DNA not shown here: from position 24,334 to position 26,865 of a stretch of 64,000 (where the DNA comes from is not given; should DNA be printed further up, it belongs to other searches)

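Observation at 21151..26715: A glycyl radical enzyme, its activase and a cytoplasmic GH2 glycosidase form one tight operon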

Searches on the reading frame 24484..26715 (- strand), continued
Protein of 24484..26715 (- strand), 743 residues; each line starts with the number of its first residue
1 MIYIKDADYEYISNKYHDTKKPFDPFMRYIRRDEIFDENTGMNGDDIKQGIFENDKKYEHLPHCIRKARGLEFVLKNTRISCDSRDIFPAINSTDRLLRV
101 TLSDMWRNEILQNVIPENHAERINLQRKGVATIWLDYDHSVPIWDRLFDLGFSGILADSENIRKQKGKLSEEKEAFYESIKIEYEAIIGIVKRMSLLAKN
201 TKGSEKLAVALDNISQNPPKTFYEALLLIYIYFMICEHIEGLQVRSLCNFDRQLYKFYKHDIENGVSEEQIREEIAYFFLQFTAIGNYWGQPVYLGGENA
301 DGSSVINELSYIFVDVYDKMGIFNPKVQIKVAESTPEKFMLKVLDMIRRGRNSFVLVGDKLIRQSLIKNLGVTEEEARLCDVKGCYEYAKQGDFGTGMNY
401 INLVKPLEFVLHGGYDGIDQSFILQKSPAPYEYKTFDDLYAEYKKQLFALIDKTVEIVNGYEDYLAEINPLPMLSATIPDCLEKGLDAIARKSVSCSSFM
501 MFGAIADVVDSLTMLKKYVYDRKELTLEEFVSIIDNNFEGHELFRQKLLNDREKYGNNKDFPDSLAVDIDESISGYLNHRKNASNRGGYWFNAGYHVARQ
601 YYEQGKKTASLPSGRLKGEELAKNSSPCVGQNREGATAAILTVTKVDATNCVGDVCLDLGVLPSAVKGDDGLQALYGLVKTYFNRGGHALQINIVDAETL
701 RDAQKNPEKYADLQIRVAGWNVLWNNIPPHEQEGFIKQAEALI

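Call 83: find_encoding_contigs(protein=P0273, flank=8000, max_places=2)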
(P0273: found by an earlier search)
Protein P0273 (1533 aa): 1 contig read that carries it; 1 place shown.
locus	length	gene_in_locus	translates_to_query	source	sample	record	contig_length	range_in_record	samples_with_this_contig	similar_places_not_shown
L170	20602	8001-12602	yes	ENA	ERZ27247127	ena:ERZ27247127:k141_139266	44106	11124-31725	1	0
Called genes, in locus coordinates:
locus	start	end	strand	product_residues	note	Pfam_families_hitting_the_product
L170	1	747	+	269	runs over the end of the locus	-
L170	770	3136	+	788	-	PF00270:DEAD, PF04851:ResIII, PF18766:SWI2_SNF2, PF00271:Helicase_C (weak), PF08463:EcoEI_R_C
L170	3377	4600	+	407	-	PF13173:AAA_14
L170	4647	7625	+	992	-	PF00657:Lipase_GDSL (weak), PF13472:Lipase_GDSL_2, PF22422:MGH1-like_GH, PF01204:Trehalase, PF03200:Glyco_hydro_63 (weak)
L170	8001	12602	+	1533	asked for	PF22666:Glyco_hydro_2_N2, PF17786:Mannosidase_ig (weak), PF17753:Ig_mannosidase, PF02901:PFL-like, PF01228:Gly_radical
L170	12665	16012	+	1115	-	-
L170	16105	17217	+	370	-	PF00392:GntR, PF13377:Peripla_BP_3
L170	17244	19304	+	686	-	-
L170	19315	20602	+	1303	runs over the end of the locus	PF13385:Laminin_G_3 (weak), PF06452:CBM9_1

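Call 87: search_protein_families(library=pfam, proteins=[P0256, P0198, P0278], max_evalue=0.001)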
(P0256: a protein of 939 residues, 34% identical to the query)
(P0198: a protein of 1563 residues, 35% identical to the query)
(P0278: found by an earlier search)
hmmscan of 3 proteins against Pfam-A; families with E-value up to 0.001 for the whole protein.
P0256 (939 aa): 4 families
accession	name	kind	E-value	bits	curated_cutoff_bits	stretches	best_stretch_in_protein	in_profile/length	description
PF02901.20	PFL-like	-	8.1e-194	646.3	24.3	1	172-804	4-647/647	Pyruvate formate lyase-like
PF01228.26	Gly_radical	-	1.1e-22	81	22.2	1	821-919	2-105/106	Glycine radical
PF02036.22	SCP2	-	2.6e-06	28.1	21.3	1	53-127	23-95/101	SCP-2 sterol transfer family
PF11230.13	YjjI-like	-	0.0002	20.3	23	1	413-591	70-220/485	Glycyl radical enzyme YjjI-like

P0198 (1563 aa): 2 families
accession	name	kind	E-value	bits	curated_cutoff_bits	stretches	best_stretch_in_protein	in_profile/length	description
PF02901.20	PFL-like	-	2.9e-63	215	24.3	1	961-1411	159-634/647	Pyruvate formate lyase-like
PF01228.26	Gly_radical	-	9.3e-19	68.4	22.2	1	1440-1544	1-106/106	Glycine radical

P0278 (1440 aa): 4 families
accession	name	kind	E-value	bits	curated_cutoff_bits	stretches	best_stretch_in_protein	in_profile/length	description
PF02901.20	PFL-like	-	1.6e-57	196.1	24.3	1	848-1302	155-647/647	Pyruvate formate lyase-like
PF03629.24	SASA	-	9.5e-47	159.9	24.8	1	475-704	2-223/226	Carbohydrate esterase, sialic acid-specific acetylesterase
PF05448.18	AXE1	-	1.4e-28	100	21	1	130-432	15-310/321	Acetyl xylan esterase (AXE1)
PF01228.26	Gly_radical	-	3.7e-19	69.7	22.2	1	1318-1422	1-106/106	Glycine radical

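Call 92: find_encoding_contigs(protein=P0132, flank=7000, max_places=2)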
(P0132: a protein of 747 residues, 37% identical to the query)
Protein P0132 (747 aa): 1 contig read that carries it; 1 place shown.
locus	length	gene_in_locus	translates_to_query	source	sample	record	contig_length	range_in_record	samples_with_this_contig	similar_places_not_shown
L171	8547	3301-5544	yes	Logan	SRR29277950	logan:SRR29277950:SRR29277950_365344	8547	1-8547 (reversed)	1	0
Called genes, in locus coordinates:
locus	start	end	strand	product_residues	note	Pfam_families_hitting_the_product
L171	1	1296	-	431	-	PF00919:UPF0004, PF04055:Radical_SAM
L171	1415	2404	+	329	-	PF00849:PseudoU_synth_2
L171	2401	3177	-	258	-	PF12833:HTH_18, PF00165:HTH_AraC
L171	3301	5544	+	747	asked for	PF02901:PFL-like, PF01228:Gly_radical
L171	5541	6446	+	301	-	PF04055:Radical_SAM, PF13353:Fer4_12 (weak), PF00037:Fer4 (weak), PF13237:Fer4_10, PF14697:Fer4_21, PF12838:Fer4_7, PF13187:Fer4_9, PF00037:Fer4 (weak), +5 more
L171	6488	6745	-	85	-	PF01084:Ribosomal_S18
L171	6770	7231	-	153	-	PF00436:SSB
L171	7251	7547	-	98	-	PF01250:Ribosomal_S6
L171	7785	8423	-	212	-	PF09515:Thia_YuaJ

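Call 93: find_encoding_contigs(protein=P0123, flank=7000, max_places=2)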
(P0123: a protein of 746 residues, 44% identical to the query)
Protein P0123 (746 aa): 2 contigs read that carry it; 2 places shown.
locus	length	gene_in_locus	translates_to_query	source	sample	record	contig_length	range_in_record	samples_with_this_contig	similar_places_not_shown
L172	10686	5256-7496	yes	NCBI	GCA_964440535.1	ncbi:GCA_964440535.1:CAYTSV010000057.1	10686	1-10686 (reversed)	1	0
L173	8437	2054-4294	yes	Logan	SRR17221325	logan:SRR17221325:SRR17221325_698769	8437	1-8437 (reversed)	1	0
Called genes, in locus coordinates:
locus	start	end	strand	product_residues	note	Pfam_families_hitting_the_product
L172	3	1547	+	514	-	?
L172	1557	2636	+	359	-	-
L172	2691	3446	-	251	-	PF12833:HTH_18, PF00165:HTH_AraC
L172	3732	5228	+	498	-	-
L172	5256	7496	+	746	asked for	PF02901:PFL-like, PF01228:Gly_radical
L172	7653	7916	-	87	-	PF01084:Ribosomal_S18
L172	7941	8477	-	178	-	PF00436:SSB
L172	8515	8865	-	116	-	PF01250:Ribosomal_S6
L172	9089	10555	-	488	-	PF13416:SBP_bac_8 (weak)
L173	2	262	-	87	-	?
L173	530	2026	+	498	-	-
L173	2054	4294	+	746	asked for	PF02901:PFL-like, PF01228:Gly_radical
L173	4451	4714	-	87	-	PF01084:Ribosomal_S18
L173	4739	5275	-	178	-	PF00436:SSB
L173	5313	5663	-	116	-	PF01250:Ribosomal_S6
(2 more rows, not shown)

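Call 94: find_encoding_contigs(protein=P0129, flank=7000, max_places=2)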
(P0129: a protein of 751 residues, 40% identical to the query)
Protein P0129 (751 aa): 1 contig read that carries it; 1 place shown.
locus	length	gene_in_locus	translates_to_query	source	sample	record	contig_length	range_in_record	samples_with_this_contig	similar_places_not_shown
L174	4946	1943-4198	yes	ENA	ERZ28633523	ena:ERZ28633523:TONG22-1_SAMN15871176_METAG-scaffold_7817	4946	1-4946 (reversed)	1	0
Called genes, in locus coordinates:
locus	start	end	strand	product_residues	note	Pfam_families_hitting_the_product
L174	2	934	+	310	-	?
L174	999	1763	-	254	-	PF12833:HTH_18, PF00165:HTH_AraC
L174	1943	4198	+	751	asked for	PF02901:PFL-like, PF01228:Gly_radical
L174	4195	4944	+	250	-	?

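Call 95: search_solved_structures(query=L028:14060-15634:+, max_evalue=0.01)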
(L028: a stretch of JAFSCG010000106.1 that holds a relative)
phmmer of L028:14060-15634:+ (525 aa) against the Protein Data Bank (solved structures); distinct sequences matched with E-value up to 0.01: 0.

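Call 96: search_solved_structures(query=L025:12244-14232:+, max_evalue=0.01)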
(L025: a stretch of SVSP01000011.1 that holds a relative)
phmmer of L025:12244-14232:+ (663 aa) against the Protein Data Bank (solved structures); distinct sequences matched with E-value up to 0.01: 0.

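Call 97: find_homologous_proteins(query=P0176, max_evalue=1e-30)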
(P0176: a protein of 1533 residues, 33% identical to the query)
Query P0176 (1533 aa): 3459 proteins with E <= 1e-30 among 8000 candidates; the best 120 are listed.
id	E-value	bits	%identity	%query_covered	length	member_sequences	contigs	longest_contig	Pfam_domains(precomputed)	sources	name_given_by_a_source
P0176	0.0e+0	3652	100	100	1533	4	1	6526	PF17786.8,PF02901.21,PF17753.8,PF01228.27,PF22666.3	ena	-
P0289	0.0e+0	3062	84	100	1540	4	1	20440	PF02837.25,PF17786.8,PF02901.21,PF17753.8,PF01228.27,PF22666.3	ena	-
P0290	0.0e+0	1296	66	54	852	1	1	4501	PF17786.8,PF17753.8,PF22666.3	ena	-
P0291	0.0e+0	1278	67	52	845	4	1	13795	PF17786.8,PF17753.8,PF22666.3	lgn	-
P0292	0.0e+0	1224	64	53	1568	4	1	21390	PF02837.25,PF17786.8,PF17753.8,PF21467.4,PF16355.12,PF02836.24,PF00703.28,PF18565.8,PF22666.3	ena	-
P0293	0.0e+0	1205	63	54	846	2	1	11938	PF17753.8,PF22666.3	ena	-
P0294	0.0e+0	1192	64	51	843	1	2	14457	PF02837.25,PF17786.8,PF17753.8,PF22666.3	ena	-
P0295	0.0e+0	1128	61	51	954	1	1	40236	PF02837.25,PF17786.8,PF17753.8,PF22666.3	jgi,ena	-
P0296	0.0e+0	1123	60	54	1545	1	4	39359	PF02837.25,PF17786.8,PF17753.8,PF01915.28,PF14310.13,PF22666.3,PF00933.28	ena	-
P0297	0.0e+0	1120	60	52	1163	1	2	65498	PF00150.25,PF17786.8,PF17753.8,PF22666.3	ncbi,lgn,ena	-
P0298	0.0e+0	1110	59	53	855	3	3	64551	PF02837.25,PF17786.8,PF17753.8,PF00703.28,PF22666.3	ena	-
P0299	0.0e+0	1107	59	54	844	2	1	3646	PF02837.25,PF17753.8,PF22666.3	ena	-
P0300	0.0e+0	1098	59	52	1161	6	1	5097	PF00150.25,PF17753.8,PF22666.3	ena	-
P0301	0.0e+0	1088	56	57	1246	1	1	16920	PF02837.25,PF17786.8,PF13229.13,PF17753.8,PF22666.3,PF00295.24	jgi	-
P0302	0.0e+0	1085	57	53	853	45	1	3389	PF17786.8,PF17753.8,PF22666.3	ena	-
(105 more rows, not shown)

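Call 99: find_encoding_contigs(protein=P0285, flank=10000, max_places=1)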
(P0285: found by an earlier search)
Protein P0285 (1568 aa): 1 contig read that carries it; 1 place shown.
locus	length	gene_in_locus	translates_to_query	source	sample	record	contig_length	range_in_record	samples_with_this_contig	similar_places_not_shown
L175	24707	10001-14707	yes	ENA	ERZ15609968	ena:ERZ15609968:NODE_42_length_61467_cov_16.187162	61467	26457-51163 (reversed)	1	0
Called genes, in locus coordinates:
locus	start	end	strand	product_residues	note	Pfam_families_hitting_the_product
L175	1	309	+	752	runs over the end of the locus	PF02901:PFL-like, PF01228:Gly_radical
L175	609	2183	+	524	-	PF01637:ATPase_2 (faint), PF13401:AAA_22 (weak), PF24883:NPHP3_N (weak)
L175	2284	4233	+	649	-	PF12218:End_N_terminal (faint), PF12708:Pect-lyase_RHGA_epim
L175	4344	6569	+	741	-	PF03781:FGE-sulfatase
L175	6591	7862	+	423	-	PF03781:FGE-sulfatase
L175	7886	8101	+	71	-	-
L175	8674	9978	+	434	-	PF13173:AAA_14, PF13635:DUF4143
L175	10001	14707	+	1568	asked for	PF02901:PFL-like, PF01228:Gly_radical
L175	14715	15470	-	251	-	PF08448:PAS_4, PF12833:HTH_18, PF00165:HTH_AraC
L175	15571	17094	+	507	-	PF17389:Bac_rhamnosid6H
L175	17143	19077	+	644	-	-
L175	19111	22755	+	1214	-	PF03629:SASA, PF00150:Cellulase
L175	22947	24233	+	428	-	PF13173:AAA_14, PF13635:DUF4143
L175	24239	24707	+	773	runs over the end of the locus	PF02901:PFL-like, PF01228:Gly_radical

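Call 100: find_encoding_contigs(protein=P0278, flank=10000, max_places=1)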
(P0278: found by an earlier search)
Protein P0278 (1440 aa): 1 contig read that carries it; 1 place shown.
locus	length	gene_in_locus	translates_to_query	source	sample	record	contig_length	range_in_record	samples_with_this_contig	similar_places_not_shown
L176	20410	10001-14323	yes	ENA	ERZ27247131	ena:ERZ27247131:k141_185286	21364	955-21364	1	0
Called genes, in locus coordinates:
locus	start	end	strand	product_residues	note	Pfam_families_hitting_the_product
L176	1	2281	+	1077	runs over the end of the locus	?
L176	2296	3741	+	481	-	PF01229:Glyco_hydro_39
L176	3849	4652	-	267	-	PF08448:PAS_4, PF12833:HTH_18, PF00165:HTH_AraC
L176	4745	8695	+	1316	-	PF10102:DUF2341, PF13385:Laminin_G_3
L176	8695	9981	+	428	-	-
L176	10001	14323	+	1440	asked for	PF05448:AXE1, PF03629:SASA, PF02901:PFL-like, PF01228:Gly_radical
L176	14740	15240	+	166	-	-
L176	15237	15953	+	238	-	-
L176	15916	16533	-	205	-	PF08448:PAS_4 (weak), PF00165:HTH_AraC, PF12833:HTH_18, PF00165:HTH_AraC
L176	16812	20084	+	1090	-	PF13306:LRR_5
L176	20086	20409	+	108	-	?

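Call 101: find_encoding_contigs(protein=P0168, flank=10000, max_places=1)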
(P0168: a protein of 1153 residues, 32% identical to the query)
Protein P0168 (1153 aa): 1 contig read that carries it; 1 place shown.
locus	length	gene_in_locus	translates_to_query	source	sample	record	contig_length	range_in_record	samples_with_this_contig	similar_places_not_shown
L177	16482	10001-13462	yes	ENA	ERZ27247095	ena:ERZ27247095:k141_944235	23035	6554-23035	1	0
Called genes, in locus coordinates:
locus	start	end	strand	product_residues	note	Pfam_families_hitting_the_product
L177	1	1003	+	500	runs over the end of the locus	PF02934:GatB_N, PF02637:GatB_Yqey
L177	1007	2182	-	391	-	PF13407:Peripla_BP_4 (weak), PF13377:Peripla_BP_3, PF12833:HTH_18, PF00165:HTH_AraC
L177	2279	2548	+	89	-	-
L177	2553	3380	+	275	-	PF13353:Fer4_12, PF04055:Radical_SAM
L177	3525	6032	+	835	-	PF22848:ASD1_dom, PF06964:Alpha-L-AF_C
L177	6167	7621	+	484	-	PF01408:GFO_IDH_MocA, PF19051:GFO_IDH_MocA_C2 (weak)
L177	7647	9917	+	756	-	PF13229:Beta_helix (weak)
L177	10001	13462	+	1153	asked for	PF05448:AXE1, PF02901:PFL-like, PF01228:Gly_radical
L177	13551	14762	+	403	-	PF07221:GlcNAc_2-epim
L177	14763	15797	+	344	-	PF14488:DUF4434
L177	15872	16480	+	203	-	?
